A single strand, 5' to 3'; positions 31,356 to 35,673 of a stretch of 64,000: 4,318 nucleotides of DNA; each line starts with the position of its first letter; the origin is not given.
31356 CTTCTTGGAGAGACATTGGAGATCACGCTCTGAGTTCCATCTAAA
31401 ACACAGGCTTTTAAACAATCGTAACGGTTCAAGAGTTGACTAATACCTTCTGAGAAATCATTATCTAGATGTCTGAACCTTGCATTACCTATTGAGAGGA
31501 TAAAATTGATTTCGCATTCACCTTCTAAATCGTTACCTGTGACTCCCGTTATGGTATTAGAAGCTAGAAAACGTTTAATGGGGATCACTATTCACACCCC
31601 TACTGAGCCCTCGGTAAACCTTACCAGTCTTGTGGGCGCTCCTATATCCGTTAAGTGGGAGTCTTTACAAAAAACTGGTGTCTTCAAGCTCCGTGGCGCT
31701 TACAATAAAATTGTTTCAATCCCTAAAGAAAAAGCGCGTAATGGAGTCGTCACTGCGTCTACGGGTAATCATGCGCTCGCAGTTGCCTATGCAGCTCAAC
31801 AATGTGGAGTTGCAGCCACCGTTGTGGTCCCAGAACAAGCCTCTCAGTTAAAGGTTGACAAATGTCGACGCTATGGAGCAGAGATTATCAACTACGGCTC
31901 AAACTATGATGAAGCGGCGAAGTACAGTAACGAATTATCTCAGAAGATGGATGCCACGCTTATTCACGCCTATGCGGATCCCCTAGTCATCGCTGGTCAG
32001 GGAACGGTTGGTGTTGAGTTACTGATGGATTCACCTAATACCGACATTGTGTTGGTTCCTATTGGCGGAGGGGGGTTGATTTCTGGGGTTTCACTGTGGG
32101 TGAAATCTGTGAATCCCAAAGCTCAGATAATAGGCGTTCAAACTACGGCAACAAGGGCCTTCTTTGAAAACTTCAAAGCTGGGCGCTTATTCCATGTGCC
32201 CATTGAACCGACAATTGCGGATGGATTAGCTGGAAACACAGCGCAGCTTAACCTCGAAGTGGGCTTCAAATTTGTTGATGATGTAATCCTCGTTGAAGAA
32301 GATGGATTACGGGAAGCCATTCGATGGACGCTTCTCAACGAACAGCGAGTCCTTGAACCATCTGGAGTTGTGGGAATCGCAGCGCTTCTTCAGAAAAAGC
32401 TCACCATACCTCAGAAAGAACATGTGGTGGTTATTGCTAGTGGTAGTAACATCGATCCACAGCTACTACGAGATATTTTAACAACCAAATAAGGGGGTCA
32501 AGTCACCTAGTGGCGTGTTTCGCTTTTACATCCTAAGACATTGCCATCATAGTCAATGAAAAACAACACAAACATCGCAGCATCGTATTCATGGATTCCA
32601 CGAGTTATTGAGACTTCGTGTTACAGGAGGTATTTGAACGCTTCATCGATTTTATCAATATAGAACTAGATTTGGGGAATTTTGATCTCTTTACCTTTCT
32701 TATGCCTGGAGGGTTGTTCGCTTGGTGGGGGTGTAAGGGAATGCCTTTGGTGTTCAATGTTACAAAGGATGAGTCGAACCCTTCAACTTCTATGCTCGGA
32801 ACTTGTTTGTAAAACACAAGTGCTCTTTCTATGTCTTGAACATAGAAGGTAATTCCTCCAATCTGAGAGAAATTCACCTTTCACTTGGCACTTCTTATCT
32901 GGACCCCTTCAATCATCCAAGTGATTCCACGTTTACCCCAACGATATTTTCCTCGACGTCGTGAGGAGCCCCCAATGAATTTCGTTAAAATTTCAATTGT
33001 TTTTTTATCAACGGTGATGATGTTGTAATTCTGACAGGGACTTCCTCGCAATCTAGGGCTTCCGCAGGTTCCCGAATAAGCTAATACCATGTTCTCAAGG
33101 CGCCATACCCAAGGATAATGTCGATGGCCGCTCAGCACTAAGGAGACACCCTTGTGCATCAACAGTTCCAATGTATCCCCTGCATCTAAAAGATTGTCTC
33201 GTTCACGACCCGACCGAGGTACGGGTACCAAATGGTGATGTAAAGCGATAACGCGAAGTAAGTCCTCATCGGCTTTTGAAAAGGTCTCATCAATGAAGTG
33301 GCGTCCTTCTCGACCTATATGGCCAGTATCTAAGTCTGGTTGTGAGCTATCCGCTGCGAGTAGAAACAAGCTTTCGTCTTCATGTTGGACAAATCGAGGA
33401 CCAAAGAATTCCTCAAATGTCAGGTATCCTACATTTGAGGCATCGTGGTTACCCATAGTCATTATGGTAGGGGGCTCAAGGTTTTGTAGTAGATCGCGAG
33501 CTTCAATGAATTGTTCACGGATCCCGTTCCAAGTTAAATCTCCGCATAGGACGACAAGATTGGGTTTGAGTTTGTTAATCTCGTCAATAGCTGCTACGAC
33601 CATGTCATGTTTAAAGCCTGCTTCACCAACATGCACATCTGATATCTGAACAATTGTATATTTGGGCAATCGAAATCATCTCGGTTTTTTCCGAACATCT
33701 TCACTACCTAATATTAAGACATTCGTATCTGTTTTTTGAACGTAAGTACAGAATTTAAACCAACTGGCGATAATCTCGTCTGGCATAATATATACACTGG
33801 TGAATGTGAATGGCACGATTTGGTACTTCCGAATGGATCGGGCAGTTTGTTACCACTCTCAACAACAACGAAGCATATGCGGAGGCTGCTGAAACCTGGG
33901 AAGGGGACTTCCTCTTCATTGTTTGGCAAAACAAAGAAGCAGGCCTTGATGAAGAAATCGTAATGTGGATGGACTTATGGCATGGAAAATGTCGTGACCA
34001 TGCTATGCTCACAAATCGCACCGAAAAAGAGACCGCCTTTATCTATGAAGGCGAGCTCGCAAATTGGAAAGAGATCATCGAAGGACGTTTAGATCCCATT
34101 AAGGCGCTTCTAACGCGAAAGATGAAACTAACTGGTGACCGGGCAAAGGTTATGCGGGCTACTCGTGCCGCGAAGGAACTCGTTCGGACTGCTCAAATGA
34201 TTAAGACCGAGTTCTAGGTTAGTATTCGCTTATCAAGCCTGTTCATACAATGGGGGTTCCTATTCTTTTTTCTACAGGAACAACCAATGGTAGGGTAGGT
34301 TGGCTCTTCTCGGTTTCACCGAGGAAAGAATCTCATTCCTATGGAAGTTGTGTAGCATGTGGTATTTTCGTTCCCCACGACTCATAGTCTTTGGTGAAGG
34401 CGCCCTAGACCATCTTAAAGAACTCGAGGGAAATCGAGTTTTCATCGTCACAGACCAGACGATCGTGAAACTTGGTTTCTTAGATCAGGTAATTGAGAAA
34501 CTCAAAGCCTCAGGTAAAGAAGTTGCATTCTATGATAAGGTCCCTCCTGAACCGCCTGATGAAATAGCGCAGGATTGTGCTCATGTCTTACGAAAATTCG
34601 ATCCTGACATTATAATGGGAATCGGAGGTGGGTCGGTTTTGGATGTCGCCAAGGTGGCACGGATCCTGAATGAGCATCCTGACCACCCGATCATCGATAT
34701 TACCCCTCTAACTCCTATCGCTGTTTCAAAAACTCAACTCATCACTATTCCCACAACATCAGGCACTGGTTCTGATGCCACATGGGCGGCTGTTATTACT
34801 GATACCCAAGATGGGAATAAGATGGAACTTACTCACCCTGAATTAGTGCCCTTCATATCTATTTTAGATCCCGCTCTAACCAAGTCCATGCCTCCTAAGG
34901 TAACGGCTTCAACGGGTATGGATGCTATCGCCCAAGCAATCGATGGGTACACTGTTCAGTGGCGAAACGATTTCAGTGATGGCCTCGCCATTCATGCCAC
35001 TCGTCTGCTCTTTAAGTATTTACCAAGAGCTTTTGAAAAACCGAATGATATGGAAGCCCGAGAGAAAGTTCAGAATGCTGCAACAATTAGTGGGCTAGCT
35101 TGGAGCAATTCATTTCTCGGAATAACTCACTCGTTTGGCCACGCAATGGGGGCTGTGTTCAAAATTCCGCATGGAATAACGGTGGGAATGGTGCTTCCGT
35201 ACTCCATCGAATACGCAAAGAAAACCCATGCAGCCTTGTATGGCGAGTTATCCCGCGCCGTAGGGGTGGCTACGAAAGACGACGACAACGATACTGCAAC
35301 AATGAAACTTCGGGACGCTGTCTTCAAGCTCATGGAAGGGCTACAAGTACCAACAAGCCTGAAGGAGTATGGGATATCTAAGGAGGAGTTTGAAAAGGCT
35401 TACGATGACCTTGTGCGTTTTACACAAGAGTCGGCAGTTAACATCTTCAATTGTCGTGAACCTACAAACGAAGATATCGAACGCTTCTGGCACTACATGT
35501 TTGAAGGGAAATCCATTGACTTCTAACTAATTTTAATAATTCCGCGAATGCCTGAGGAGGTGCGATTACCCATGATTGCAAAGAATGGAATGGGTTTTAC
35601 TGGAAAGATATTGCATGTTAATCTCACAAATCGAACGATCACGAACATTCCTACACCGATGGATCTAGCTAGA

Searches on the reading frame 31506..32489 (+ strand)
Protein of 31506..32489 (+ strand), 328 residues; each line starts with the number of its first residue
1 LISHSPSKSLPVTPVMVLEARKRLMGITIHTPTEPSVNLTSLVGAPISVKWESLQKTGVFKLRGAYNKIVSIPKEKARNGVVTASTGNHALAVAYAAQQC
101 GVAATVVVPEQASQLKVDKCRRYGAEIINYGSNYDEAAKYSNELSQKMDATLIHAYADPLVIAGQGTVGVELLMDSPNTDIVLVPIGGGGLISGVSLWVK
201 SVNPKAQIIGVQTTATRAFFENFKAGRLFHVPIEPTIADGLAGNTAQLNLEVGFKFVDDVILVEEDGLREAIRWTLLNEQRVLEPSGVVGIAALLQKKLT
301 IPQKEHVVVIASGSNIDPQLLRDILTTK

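Call 50: search_protein_families(library=pfam, proteins=[window:31506-32489:+], max_evalue=0.001)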
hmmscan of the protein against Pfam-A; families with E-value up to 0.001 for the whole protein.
window:31506-32489:+ (328 aa): 1 family
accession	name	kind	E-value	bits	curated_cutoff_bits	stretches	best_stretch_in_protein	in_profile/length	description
PF00291.31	PALP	-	3.6e-72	243.6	35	1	30-313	7-295/295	Pyridoxal-phosphate dependent enzyme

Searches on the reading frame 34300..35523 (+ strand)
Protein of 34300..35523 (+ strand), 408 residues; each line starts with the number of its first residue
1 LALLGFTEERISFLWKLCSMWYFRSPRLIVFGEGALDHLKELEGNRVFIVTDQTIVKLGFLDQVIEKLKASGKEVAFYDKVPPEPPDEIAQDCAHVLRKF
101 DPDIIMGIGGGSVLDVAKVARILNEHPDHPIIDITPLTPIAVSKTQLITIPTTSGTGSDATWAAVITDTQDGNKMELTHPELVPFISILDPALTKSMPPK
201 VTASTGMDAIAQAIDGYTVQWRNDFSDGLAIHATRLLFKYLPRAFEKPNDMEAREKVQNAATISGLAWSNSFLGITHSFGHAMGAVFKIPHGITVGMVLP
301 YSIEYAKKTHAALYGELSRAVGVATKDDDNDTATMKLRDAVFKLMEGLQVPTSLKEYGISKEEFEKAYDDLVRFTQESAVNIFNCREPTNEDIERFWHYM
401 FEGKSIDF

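Call 50: search_protein_families(library=pfam, proteins=[window:34300-35523:+], max_evalue=0.001)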
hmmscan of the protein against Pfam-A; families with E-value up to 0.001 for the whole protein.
window:34300-35523:+ (408 aa): 3 families
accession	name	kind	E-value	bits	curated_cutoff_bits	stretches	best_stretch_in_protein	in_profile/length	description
PF00465.25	Fe-ADH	-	6.1e-46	156.5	31.3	1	26-191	1-168/168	Iron-containing alcohol dehydrogenase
PF25137.1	ADH_Fe_C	-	1.1e-40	139.8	27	1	202-396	1-189/194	Fe-containing alcohol dehydrogenase family, C-terminal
PF13685.12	Fe-ADH_2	-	5.9e-10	39.8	28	1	38-124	13-97/149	Iron-containing alcohol dehydrogenase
